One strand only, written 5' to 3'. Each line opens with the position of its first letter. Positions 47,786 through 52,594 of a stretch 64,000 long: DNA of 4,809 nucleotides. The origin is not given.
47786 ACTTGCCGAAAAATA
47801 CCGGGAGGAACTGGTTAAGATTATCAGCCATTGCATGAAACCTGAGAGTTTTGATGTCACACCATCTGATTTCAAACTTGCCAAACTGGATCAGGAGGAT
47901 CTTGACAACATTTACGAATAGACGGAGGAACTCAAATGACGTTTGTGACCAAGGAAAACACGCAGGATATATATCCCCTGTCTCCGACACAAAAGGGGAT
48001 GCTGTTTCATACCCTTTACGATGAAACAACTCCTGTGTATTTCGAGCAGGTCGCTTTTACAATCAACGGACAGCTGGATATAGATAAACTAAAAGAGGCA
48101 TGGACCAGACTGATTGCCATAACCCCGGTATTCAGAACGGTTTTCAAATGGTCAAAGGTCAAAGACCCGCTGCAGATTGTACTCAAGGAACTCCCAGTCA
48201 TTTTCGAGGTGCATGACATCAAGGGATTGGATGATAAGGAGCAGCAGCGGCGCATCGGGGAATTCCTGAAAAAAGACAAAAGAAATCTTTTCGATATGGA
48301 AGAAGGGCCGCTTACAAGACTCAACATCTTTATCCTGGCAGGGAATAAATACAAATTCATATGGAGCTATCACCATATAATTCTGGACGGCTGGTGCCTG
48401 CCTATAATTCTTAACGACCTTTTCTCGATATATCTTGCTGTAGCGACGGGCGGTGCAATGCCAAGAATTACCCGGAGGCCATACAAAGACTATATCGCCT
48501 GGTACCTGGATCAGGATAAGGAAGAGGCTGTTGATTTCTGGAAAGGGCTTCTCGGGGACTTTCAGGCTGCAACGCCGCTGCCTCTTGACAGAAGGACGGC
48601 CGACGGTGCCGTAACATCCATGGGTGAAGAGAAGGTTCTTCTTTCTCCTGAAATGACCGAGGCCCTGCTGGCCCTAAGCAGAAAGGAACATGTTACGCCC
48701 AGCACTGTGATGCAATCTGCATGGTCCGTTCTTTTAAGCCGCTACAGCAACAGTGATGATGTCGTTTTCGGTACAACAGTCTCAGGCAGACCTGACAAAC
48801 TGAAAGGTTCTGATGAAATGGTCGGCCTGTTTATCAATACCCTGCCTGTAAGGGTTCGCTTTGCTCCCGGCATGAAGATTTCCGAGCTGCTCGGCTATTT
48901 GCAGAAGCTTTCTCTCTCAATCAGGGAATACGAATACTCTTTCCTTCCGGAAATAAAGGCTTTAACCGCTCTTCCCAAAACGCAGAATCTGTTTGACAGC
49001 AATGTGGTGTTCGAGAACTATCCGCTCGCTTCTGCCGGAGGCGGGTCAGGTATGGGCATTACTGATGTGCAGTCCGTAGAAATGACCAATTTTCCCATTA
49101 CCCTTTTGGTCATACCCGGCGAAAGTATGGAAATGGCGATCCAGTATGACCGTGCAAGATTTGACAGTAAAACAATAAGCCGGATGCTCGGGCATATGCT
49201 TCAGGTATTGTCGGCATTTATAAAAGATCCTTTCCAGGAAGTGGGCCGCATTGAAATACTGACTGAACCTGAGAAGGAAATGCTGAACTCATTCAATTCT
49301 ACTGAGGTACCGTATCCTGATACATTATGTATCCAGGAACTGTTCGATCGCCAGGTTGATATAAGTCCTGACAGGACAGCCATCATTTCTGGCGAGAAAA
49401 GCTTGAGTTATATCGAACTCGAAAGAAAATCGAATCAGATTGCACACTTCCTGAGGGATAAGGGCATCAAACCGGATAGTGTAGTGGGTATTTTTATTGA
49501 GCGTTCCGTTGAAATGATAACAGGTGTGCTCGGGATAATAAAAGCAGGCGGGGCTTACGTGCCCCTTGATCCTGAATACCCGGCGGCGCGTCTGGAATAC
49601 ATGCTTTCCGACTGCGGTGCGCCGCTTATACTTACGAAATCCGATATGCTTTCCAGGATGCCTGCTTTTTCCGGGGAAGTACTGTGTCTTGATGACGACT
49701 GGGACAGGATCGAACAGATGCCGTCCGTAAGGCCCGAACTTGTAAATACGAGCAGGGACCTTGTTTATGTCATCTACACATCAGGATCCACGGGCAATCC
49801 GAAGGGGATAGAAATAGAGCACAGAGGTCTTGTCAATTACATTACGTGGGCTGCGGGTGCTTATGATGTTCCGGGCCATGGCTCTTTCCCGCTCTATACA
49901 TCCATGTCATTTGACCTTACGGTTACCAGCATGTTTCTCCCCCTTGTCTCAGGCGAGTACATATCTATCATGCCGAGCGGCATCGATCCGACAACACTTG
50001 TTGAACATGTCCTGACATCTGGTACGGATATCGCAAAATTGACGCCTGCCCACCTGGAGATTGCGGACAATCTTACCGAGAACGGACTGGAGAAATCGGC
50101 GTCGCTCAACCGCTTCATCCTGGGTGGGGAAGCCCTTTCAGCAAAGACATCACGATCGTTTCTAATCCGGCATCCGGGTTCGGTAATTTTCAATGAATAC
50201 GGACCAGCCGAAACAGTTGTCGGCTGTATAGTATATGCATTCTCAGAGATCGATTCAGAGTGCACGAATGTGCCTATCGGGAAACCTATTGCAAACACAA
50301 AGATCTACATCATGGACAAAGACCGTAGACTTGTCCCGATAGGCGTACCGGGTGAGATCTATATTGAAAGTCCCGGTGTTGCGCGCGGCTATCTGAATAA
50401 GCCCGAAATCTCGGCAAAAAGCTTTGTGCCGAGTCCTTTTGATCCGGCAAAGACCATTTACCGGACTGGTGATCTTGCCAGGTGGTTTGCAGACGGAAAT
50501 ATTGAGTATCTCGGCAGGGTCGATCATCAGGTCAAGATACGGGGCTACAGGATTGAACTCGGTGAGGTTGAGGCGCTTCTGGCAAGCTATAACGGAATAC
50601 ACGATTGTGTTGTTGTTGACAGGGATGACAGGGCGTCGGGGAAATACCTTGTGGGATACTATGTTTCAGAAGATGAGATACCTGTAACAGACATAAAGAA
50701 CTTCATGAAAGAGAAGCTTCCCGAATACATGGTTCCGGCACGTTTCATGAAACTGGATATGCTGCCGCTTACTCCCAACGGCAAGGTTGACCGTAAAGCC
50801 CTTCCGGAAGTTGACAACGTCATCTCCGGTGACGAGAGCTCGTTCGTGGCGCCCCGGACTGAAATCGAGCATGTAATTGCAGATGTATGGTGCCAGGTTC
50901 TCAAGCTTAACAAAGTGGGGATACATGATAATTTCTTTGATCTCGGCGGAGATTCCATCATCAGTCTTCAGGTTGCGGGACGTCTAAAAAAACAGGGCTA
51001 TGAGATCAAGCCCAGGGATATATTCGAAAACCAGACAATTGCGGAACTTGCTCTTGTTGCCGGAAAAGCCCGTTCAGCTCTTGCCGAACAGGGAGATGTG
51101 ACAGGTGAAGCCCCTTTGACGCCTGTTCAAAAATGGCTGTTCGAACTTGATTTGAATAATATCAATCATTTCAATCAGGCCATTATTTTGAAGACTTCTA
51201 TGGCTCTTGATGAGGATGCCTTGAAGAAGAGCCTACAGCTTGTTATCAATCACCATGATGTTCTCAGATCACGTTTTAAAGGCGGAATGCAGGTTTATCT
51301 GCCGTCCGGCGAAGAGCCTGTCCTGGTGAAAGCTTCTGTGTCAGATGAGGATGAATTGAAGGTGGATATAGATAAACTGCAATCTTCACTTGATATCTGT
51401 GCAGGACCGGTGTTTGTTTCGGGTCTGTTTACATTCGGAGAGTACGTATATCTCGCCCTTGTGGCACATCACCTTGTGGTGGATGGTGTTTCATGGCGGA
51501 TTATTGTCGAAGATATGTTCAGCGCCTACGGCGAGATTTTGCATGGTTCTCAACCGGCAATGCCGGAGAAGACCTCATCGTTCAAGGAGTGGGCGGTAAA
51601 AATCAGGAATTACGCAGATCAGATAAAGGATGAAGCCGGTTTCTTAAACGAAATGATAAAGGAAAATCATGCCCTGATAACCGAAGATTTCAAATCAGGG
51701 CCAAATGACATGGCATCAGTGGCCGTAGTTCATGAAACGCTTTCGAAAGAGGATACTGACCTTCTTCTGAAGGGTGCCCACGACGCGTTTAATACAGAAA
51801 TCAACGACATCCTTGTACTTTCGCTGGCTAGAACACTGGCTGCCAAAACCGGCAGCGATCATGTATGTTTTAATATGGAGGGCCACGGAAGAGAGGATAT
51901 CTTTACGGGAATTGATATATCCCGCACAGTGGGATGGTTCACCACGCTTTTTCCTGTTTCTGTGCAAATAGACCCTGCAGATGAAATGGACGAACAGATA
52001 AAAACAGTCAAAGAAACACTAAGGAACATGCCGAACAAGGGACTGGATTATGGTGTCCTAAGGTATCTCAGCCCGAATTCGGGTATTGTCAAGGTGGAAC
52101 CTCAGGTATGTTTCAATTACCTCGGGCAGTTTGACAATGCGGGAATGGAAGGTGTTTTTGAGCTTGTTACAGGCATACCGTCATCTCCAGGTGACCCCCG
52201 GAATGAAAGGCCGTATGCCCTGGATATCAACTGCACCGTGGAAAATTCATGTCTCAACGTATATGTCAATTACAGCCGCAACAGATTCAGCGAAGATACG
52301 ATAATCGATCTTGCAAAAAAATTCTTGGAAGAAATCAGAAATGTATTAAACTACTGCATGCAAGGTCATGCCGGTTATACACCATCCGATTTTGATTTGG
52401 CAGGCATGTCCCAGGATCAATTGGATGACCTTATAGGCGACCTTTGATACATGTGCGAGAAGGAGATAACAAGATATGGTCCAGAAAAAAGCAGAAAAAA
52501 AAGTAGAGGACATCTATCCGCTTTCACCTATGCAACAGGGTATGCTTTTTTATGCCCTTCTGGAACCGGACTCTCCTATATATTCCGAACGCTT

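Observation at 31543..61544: About 30-kb NRPS cluster predicted to make an N-acylated hexapeptide with a D-D-D core, released reductively as an aldehyde or alcohol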

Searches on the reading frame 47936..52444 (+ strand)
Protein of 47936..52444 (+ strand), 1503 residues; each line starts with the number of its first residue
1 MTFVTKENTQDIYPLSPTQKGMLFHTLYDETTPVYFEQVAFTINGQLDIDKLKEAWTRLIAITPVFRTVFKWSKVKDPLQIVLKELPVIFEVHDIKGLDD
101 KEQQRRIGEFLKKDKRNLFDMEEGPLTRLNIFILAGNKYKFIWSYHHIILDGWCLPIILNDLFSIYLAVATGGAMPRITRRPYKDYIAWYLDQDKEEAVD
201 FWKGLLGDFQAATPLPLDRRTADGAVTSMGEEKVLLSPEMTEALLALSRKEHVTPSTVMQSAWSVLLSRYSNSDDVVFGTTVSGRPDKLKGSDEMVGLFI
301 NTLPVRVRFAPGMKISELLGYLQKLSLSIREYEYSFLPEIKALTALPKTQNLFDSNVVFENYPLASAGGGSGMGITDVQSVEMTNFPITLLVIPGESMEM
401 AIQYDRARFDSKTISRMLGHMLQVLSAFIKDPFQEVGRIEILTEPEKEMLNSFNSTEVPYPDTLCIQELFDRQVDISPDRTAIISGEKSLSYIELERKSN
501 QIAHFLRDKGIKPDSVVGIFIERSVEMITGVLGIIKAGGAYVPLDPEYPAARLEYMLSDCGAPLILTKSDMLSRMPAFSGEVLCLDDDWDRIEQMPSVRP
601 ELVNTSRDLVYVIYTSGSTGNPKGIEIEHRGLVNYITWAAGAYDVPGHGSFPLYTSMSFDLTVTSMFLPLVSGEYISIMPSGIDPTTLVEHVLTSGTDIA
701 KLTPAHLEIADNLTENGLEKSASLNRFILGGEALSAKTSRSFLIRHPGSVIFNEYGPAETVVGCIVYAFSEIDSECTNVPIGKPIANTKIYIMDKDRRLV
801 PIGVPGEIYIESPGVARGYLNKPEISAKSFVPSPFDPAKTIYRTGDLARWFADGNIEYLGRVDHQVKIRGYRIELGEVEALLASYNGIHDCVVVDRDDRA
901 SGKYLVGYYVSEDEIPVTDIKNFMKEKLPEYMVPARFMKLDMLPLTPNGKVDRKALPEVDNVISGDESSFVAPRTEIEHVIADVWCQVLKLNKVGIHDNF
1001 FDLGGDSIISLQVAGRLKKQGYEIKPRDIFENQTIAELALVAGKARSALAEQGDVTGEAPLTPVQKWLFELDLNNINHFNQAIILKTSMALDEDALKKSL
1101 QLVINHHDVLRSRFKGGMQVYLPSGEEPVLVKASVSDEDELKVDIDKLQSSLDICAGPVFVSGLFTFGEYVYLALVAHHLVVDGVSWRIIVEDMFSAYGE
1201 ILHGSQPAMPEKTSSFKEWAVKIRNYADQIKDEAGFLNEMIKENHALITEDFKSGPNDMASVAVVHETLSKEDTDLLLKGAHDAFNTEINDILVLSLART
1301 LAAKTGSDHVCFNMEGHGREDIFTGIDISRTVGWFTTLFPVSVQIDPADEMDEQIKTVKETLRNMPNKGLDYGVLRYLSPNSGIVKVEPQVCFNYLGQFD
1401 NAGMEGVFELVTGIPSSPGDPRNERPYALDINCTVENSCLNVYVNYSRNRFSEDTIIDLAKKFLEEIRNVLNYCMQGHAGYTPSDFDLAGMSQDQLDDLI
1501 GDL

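Call 3: search_protein_families(library=pfam, proteins=[window:47936-52444:+], max_evalue=0.001)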
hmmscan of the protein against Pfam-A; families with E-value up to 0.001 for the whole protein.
window:47936-52444:+ (1503 aa): 4 families
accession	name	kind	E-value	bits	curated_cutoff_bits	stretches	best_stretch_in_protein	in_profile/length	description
PF00668.25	Condensation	-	2.5e-174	580.7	30.6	2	10-450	2-455/456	Condensation domain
PF00501.34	AMP-binding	-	1.9e-76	257.8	29.9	1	470-820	1-384/384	AMP-binding enzyme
PF00550.31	PP-binding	-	1.7e-14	54.3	20.8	1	980-1039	2-64/67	Phosphopantetheine attachment site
PF13193.12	AMP-binding_C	-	1.8e-11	45.2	24.5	1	877-950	1-76/76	AMP-binding enzyme C-terminal domain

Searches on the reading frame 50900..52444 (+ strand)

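Call 30: search_protein_families(library=ncbifam, proteins=[window:50900-52444:+], max_evalue=0.00001)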
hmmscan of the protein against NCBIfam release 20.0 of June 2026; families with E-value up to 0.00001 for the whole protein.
window:50900-52444:+ (515 aa): 5 families
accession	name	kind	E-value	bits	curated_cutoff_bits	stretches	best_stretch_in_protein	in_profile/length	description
NF004282.0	PRK05691.1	subfamily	2e-125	419.1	4090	1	1-511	2722-3247/4334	non-ribosomal peptide synthase/polyketide synthase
TIGR01720.1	NRPS-para261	subfamily_domain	3.4e-40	137.5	74.2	1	363-511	2-155/155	non-ribosomal peptide synthase domain TIGR01720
NF038078.1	NRPS_MxcG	equivalog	2.1e-11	41.9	2300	1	3-68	989-1055/1442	myxochelin non-ribosomal peptide synthetase MxcG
NF047350.1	aureusi_NRPS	equivalog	3.9e-11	40.6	2500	1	1-212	921-1140/2373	aureusimine non-ribosomal peptide synthetase AusA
NF041803.1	NRPS_SolG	exception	5e-08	30.9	2200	1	3-51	1104-1152/1163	solanimycin non-ribosomal peptide synthetase SolG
